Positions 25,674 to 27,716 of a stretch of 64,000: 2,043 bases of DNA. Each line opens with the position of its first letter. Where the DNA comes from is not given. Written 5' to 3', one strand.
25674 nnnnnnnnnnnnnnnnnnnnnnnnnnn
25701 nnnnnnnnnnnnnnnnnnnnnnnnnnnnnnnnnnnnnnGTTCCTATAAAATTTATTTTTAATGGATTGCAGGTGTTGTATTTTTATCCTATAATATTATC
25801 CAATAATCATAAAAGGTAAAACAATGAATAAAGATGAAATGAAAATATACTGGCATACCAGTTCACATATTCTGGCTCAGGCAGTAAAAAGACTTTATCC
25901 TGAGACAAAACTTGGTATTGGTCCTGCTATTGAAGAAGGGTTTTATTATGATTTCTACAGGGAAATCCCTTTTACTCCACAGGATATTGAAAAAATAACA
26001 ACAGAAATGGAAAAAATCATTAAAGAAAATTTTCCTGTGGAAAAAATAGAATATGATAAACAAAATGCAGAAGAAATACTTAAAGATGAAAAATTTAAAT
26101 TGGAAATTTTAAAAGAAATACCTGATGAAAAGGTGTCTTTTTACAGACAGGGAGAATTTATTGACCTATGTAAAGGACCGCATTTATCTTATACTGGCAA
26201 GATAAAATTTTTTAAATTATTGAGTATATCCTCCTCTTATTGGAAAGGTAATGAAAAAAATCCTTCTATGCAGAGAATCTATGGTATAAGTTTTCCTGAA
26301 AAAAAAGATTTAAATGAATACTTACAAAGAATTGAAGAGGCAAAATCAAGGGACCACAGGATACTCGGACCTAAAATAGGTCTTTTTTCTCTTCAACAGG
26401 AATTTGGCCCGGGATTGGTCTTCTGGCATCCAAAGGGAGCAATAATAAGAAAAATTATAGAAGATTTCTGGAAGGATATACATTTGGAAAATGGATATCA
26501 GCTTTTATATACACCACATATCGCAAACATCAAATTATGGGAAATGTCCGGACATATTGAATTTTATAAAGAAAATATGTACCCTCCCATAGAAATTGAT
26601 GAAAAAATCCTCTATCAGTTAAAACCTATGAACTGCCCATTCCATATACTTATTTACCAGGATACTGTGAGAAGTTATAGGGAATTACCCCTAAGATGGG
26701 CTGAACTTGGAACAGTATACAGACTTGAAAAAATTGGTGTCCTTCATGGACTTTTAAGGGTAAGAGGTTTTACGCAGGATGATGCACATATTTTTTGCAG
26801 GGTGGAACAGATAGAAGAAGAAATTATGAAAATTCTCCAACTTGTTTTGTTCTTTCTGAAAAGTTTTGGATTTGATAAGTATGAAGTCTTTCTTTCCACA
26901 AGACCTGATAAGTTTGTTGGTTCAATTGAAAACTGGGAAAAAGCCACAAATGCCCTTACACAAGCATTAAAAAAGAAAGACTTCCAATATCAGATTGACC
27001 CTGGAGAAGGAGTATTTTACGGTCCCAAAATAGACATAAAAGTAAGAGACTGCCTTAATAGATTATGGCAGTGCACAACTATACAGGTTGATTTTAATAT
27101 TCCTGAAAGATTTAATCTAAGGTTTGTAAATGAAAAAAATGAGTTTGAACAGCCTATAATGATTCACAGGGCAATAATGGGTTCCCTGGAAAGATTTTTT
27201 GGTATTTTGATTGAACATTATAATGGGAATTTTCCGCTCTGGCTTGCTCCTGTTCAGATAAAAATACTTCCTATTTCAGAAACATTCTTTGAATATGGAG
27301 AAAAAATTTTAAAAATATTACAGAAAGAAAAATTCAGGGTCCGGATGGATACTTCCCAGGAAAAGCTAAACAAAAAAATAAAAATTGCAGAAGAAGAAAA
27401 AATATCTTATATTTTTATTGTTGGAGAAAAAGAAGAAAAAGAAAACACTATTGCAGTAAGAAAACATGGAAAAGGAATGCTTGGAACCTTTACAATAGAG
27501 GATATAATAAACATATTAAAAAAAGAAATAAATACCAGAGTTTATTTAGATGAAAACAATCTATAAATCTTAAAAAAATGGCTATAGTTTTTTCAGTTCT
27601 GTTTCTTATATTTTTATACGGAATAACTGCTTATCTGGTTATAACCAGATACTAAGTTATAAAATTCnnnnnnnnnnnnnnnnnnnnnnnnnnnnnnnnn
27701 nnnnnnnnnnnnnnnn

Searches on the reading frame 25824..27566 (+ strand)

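Call 73: search_protein_families(library=pfam, proteins=[window:25824-27566:+], max_evalue=0.00001)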
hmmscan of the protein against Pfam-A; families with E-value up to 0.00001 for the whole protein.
window:25824-27566:+ (580 aa): 3 families
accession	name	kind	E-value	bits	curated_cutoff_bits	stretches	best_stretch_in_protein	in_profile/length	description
PF00587.30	tRNA-synt_2b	-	1.2e-46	159.5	29.3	1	259-466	6-179/179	tRNA synthetase class II core domain (G, H, P, S and T)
PF03129.25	HGTP_anticodon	-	4.5e-18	65.6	21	1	478-567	1-93/94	Anticodon binding domain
PF07973.19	tRNA_SAD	-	2.9e-16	59.6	24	1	104-153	1-44/44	Threonyl and Alanyl tRNA synthetase second additional domain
